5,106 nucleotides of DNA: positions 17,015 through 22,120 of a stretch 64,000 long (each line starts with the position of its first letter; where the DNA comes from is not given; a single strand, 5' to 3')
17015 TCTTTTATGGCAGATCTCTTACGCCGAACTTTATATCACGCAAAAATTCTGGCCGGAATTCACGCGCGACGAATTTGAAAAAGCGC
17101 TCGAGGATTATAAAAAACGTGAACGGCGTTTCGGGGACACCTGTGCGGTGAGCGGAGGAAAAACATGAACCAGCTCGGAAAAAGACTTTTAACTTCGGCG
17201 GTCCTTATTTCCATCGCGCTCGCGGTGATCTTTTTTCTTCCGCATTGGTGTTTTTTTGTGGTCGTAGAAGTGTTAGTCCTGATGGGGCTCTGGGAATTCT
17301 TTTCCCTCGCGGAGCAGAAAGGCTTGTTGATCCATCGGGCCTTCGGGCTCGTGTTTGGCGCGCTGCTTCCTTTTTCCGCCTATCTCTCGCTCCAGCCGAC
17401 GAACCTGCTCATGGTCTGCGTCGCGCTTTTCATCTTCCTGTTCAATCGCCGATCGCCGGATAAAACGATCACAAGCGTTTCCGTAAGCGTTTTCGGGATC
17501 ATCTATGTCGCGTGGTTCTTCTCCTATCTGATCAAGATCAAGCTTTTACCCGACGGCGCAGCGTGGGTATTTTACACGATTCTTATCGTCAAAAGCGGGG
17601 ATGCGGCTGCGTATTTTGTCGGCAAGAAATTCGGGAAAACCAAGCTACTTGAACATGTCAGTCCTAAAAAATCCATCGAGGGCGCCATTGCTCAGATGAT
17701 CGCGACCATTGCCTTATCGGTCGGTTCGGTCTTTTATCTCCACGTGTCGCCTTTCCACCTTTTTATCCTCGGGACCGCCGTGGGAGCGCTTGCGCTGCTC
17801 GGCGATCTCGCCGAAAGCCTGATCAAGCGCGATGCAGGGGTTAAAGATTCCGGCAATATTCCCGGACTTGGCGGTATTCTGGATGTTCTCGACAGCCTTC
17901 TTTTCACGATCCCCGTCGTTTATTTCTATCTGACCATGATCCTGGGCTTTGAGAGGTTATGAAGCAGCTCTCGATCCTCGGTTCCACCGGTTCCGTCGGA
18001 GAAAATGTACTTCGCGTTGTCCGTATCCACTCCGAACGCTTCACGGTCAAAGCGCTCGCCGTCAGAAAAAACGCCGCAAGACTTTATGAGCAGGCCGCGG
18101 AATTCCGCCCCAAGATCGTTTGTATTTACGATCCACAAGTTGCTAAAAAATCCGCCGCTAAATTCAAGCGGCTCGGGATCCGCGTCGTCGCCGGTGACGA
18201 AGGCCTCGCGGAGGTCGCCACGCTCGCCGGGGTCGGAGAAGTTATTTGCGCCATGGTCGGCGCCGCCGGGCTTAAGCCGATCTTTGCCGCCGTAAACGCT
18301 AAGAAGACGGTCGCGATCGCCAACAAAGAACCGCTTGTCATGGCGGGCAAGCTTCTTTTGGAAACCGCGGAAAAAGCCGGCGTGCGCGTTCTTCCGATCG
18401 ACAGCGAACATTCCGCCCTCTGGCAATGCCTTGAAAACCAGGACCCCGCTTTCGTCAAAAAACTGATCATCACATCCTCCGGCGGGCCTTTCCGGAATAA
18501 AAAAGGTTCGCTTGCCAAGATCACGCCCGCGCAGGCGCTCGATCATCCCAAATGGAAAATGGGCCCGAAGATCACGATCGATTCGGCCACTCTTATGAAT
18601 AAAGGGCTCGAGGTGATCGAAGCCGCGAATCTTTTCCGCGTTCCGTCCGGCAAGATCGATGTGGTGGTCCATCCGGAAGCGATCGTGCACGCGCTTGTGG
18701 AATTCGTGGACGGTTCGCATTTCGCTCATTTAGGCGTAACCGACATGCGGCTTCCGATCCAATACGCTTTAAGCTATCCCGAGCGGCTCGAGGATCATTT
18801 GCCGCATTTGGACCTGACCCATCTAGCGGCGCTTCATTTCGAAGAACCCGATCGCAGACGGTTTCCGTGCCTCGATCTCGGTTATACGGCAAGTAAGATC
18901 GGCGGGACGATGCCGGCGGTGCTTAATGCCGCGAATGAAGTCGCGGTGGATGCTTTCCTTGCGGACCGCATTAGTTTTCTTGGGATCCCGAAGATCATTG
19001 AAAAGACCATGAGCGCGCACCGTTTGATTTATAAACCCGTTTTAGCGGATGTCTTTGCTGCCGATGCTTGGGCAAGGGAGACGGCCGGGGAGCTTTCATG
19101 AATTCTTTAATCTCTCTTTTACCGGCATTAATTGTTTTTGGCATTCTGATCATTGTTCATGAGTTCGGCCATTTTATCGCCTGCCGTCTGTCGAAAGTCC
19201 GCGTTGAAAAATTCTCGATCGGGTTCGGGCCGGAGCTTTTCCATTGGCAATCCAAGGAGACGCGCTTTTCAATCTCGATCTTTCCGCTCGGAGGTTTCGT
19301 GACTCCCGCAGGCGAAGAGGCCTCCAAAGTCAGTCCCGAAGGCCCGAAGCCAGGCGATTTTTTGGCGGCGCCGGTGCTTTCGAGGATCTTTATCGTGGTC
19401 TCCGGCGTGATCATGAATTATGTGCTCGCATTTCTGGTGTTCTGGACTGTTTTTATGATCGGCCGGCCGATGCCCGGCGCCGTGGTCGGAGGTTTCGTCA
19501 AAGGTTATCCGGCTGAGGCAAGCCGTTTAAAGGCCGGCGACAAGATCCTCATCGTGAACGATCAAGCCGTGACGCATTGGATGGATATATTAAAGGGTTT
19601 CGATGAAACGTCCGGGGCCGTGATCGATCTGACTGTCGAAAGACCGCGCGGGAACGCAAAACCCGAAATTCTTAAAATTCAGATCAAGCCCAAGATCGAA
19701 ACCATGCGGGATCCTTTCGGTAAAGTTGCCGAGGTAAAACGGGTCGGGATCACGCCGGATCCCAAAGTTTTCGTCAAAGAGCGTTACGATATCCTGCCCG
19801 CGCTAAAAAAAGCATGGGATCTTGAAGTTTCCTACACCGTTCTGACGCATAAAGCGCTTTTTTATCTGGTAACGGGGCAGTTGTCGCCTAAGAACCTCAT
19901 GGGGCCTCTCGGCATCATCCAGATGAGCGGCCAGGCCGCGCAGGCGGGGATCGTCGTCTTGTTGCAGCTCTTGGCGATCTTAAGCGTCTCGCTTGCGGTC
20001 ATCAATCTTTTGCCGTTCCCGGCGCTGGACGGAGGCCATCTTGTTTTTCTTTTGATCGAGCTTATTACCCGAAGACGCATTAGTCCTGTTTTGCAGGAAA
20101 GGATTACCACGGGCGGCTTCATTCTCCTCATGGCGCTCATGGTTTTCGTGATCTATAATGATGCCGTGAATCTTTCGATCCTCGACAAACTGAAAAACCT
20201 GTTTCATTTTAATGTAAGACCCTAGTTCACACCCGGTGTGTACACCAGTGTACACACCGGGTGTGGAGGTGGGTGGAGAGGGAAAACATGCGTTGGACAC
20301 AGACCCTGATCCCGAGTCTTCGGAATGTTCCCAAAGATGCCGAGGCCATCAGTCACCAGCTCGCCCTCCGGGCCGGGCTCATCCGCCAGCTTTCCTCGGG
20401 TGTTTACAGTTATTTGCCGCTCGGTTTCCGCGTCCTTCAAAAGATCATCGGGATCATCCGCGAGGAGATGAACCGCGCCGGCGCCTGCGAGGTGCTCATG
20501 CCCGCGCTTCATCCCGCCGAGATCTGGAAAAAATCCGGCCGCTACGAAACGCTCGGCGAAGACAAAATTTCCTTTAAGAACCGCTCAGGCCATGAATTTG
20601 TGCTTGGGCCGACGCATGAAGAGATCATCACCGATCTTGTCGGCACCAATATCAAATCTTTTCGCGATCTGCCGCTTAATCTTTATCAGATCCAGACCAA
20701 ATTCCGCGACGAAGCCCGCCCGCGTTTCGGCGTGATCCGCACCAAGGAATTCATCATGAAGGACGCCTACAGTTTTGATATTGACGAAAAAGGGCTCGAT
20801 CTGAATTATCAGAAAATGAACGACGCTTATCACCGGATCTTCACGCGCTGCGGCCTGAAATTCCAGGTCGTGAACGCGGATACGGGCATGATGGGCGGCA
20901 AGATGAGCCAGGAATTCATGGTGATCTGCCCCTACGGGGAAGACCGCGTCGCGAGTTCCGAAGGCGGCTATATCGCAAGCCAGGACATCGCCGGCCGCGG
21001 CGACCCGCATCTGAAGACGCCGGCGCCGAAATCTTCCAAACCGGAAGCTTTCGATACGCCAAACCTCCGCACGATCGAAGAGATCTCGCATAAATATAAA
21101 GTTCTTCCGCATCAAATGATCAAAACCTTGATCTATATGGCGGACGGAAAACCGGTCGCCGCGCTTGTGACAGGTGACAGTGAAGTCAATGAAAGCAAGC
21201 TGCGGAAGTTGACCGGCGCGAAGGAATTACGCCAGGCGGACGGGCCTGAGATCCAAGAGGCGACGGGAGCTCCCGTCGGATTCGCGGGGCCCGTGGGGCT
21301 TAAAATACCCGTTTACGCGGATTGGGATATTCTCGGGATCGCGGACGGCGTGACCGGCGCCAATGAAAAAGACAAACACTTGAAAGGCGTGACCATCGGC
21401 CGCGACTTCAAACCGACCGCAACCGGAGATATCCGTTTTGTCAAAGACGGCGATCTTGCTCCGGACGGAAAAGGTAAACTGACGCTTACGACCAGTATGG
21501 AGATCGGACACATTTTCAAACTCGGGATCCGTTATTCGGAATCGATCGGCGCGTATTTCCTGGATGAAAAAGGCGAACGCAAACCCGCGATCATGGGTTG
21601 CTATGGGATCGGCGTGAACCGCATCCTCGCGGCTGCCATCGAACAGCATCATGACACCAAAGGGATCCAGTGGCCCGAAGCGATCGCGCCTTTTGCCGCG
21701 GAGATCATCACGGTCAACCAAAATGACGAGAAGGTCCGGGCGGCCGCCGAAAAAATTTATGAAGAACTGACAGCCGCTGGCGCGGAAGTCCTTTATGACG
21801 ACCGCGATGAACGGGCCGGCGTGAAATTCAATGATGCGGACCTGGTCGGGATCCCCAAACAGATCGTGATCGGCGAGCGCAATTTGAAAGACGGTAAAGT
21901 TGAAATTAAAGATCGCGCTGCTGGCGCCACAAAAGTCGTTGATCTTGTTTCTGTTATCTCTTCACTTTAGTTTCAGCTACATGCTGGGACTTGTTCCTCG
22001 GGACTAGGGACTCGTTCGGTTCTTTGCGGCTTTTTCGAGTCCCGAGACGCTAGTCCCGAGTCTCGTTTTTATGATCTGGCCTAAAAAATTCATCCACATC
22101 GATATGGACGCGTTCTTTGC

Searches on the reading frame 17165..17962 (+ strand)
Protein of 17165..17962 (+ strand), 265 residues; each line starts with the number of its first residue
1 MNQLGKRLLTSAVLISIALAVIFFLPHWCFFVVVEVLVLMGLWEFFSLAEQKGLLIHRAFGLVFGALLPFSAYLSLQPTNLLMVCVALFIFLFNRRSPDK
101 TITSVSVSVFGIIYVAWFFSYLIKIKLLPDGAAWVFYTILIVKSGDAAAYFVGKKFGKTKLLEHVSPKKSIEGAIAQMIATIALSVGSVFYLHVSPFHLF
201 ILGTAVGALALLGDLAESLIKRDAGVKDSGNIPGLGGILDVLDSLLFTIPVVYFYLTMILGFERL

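Call 13: search_protein_families(library=pfam, proteins=[window:17165-17962:+], max_evalue=0.001)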
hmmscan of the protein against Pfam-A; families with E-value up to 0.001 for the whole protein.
window:17165-17962:+ (265 aa): 1 family
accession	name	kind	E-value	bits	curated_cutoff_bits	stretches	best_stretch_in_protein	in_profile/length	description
PF01148.25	CTP_transf_1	-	2e-56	192.2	24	1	6-258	2-263/264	Cytidylyltransferase family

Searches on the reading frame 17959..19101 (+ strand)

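Call 13: search_protein_families(library=pfam, proteins=[window:17959-19101:+], max_evalue=0.001)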
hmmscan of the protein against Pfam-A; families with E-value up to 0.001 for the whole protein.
window:17959-19101:+ (380 aa): 3 families
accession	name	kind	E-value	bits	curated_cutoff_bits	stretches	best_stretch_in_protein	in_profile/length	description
PF13288.12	DXPR_C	-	1.1e-43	148.5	27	1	258-374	1-114/115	DXP reductoisomerase C-terminal domain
PF02670.22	DXP_reductoisom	-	2.1e-38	132.4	21.7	1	4-130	1-129/129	1-deoxy-D-xylulose 5-phosphate reductoisomerase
PF08436.17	DXP_redisom_C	-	1.3e-36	125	26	1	144-226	1-84/84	1-deoxy-D-xylulose 5-phosphate reductoisomerase C-terminal domain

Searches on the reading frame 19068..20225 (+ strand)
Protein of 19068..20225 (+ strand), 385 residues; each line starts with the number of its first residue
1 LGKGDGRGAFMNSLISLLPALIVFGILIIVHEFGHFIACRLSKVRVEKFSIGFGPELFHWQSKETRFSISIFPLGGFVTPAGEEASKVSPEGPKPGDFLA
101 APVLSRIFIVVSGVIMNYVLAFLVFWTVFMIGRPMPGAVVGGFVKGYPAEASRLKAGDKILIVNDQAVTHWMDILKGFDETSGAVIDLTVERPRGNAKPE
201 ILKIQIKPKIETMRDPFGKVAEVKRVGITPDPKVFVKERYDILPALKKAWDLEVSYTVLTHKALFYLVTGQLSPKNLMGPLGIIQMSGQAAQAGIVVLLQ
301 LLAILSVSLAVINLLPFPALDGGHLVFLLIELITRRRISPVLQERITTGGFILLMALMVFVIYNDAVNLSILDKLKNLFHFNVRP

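Call 13: search_protein_families(library=pfam, proteins=[window:19068-20225:+], max_evalue=0.001)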
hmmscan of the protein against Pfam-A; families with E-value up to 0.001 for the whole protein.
window:19068-20225:+ (385 aa): 2 families
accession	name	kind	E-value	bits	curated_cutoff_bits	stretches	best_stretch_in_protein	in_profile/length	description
PF02163.28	Peptidase_M50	-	4.4e-64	216.3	27.2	1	20-357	2-221/221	Peptidase family M50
PF00595.29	PDZ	-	2.8e-05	24.8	23.2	1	136-190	25-80/81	PDZ domain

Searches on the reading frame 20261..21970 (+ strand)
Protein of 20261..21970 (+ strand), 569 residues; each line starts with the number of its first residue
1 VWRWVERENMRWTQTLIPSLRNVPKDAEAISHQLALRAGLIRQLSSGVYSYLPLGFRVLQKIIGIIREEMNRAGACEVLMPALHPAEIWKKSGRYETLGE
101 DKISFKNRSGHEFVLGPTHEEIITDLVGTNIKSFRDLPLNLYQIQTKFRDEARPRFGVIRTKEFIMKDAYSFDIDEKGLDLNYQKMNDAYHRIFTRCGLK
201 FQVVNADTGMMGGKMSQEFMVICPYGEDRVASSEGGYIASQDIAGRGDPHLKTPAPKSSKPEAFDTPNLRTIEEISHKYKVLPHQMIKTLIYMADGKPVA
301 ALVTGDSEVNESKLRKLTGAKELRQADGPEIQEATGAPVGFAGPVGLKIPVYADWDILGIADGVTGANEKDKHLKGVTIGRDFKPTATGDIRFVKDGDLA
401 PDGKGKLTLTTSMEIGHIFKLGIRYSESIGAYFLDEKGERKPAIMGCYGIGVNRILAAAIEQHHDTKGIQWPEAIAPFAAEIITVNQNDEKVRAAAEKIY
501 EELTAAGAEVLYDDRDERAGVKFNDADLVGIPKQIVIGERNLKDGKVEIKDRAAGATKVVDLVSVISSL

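Call 13: search_protein_families(library=pfam, proteins=[window:20261-21970:+], max_evalue=0.001)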
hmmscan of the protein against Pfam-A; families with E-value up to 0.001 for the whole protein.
window:20261-21970:+ (569 aa): 3 families
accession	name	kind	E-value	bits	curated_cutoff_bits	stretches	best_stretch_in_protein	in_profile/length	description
PF00587.30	tRNA-synt_2b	-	7.3e-34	117.8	29.3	1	105-463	3-179/179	tRNA synthetase class II core domain (G, H, P, S and T)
PF04073.20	tRNA_edit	-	2.1e-25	89.6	25.5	1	266-378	1-117/123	Aminoacyl-tRNA editing domain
PF03129.25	HGTP_anticodon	-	1e-20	74.1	21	1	482-567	4-89/94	Anticodon binding domain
